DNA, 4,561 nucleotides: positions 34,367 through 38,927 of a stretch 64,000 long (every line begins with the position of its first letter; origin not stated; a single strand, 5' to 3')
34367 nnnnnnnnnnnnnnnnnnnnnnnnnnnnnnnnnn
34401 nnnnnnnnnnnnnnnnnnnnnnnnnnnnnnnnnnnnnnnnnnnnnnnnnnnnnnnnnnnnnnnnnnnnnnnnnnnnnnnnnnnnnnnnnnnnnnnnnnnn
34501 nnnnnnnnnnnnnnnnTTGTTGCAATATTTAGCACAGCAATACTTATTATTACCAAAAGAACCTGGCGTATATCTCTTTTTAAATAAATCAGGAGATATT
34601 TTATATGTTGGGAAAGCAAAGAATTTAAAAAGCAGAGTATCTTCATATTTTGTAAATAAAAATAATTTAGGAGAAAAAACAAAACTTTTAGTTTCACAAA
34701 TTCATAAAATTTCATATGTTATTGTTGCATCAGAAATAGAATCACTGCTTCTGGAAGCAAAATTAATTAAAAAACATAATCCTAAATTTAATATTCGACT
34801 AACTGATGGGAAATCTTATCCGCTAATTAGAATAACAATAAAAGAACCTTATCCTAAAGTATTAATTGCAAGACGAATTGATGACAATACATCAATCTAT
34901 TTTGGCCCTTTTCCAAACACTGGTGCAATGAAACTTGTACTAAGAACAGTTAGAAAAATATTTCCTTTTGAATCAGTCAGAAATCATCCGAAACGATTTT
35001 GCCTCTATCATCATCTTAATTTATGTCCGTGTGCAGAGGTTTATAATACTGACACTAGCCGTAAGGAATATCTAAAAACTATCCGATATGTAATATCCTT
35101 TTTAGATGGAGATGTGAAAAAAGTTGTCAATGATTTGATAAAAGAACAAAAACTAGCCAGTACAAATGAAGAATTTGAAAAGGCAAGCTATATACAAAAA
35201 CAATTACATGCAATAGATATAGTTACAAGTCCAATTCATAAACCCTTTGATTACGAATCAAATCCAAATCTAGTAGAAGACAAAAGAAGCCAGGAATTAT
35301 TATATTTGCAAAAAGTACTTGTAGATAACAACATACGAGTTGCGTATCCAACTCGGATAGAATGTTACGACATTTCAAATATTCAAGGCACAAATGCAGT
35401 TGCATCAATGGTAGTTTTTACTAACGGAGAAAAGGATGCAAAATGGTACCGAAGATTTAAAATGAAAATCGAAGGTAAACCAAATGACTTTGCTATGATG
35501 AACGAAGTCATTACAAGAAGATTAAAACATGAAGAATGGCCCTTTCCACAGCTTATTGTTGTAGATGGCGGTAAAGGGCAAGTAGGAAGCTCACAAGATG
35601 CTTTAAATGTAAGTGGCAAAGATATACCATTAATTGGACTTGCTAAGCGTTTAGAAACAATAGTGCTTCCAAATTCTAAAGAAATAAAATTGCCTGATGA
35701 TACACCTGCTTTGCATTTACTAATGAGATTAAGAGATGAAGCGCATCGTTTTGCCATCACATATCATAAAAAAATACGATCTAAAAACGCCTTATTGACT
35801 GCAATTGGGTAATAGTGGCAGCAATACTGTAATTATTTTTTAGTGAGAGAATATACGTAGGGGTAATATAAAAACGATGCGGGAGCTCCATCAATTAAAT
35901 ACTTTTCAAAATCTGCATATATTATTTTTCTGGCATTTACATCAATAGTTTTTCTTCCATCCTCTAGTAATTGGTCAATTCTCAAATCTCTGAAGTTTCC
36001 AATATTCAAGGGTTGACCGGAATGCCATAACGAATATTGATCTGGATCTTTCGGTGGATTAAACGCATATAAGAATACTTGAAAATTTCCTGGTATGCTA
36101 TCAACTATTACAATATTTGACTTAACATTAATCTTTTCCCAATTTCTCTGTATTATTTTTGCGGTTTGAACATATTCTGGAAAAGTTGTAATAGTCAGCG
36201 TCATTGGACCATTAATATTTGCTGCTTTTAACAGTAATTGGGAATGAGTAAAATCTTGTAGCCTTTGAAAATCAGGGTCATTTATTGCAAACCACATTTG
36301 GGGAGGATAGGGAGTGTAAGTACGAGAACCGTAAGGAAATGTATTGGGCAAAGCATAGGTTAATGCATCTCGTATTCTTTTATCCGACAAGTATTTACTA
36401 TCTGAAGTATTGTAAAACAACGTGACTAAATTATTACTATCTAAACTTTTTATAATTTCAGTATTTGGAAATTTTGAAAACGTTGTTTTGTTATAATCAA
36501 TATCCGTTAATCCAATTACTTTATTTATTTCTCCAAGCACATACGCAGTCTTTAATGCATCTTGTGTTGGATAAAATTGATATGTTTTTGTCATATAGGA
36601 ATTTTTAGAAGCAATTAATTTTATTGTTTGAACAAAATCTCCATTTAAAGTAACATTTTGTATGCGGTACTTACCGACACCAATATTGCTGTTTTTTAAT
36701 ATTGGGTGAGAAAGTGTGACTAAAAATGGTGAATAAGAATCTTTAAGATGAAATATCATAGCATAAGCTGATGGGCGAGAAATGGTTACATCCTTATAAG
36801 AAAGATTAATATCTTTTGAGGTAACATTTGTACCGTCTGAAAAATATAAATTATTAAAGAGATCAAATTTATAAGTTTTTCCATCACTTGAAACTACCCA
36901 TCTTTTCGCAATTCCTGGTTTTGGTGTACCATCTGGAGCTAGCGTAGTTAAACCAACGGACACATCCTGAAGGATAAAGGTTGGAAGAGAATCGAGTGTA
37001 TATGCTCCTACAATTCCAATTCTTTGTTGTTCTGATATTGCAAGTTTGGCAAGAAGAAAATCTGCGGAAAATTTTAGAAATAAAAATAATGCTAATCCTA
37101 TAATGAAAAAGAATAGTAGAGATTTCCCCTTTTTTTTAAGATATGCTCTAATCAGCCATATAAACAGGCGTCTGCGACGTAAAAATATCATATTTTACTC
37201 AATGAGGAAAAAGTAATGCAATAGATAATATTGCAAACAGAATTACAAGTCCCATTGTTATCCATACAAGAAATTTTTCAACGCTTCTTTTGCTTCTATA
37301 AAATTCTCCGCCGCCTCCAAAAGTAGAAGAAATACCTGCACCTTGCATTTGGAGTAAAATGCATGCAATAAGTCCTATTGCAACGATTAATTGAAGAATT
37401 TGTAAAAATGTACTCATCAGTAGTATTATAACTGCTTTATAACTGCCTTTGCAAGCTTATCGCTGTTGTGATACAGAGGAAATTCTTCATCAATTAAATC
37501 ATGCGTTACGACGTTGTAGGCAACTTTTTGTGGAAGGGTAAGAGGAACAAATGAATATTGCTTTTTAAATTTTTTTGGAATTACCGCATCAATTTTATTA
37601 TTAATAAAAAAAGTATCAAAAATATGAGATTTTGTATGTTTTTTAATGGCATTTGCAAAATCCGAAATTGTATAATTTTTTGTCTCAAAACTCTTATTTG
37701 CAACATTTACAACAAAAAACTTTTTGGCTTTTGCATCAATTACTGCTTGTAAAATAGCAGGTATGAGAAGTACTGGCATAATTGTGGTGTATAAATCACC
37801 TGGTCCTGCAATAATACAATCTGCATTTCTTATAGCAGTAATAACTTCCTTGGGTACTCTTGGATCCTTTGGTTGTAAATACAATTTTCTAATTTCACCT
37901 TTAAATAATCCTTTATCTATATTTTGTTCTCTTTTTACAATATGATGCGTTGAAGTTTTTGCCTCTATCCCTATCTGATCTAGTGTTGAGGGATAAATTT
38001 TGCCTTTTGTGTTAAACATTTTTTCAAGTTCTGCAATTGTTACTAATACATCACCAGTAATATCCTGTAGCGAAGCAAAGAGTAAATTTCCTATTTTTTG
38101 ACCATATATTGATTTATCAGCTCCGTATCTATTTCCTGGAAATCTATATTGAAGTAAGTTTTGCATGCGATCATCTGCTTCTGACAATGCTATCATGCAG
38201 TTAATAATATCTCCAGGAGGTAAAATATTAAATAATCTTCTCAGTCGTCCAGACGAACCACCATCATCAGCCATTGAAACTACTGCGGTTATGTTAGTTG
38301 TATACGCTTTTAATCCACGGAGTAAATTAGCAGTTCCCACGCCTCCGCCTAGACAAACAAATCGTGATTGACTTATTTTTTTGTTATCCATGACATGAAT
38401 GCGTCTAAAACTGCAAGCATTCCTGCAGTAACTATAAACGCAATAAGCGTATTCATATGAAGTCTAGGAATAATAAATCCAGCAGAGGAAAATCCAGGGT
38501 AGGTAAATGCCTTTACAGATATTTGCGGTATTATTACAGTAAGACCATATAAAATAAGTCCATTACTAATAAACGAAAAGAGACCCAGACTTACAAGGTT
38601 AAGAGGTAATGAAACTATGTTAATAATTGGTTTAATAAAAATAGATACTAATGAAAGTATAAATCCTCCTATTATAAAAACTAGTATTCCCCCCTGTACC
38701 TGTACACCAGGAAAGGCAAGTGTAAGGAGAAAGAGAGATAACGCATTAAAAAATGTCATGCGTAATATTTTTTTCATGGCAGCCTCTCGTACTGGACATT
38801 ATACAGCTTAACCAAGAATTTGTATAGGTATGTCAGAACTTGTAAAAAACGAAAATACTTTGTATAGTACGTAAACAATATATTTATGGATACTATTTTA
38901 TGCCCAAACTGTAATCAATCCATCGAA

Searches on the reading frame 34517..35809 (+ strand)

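Call 13: search_protein_families(library=pfam, proteins=[window:34517-35809:+], max_evalue=0.001)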
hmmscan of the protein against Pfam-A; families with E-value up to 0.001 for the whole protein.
window:34517-35809:+ (431 aa): 3 families
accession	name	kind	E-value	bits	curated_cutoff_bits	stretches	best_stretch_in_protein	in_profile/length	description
PF08459.17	UvrC_RNaseH_dom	-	6.6e-50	169.5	22.3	1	277-414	9-159/159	UvrC RNAse H endonuclease domain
PF01541.30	GIY-YIG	-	3.3e-10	40.6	22.6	1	16-92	2-78/78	GIY-YIG catalytic domain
PF02151.25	UVR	-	0.00062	19.9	21.5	0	201-231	1-31/36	UvrB/uvrC motif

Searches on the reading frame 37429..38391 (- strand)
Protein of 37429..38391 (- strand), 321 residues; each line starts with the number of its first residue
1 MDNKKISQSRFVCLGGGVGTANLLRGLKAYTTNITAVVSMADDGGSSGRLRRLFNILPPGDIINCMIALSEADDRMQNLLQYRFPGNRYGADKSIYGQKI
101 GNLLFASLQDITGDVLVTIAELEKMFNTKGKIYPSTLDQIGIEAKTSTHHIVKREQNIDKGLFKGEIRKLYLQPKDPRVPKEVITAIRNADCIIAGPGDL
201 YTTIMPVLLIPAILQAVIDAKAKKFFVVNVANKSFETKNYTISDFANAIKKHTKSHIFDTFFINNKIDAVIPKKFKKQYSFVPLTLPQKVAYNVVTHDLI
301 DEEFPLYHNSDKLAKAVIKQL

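Call 13: search_protein_families(library=pfam, proteins=[window:37429-38391:-], max_evalue=0.001)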
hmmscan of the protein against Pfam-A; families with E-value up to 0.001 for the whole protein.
window:37429-38391:- (321 aa): 1 family
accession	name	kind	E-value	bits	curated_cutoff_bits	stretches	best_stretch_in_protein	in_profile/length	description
PF01933.23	CofD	-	1.4e-79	267.7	30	1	12-277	2-264/290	2-phospho-L-lactate transferase CofD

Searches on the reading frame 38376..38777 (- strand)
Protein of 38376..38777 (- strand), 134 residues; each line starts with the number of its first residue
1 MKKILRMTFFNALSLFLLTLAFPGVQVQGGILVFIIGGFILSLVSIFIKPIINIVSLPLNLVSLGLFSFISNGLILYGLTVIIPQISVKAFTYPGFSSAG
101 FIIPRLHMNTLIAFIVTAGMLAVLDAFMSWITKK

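Call 13: search_protein_families(library=pfam, proteins=[window:38376-38777:-], max_evalue=0.001)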
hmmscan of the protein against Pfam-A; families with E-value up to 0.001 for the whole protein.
window:38376-38777:- (134 aa): 1 family
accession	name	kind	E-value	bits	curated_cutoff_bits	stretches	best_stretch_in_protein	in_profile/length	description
PF04020.18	Phage_holin_4_2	-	5.3e-16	59.6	28.8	1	5-92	4-90/105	Mycobacterial 4 TMS phage holin, superfamily IV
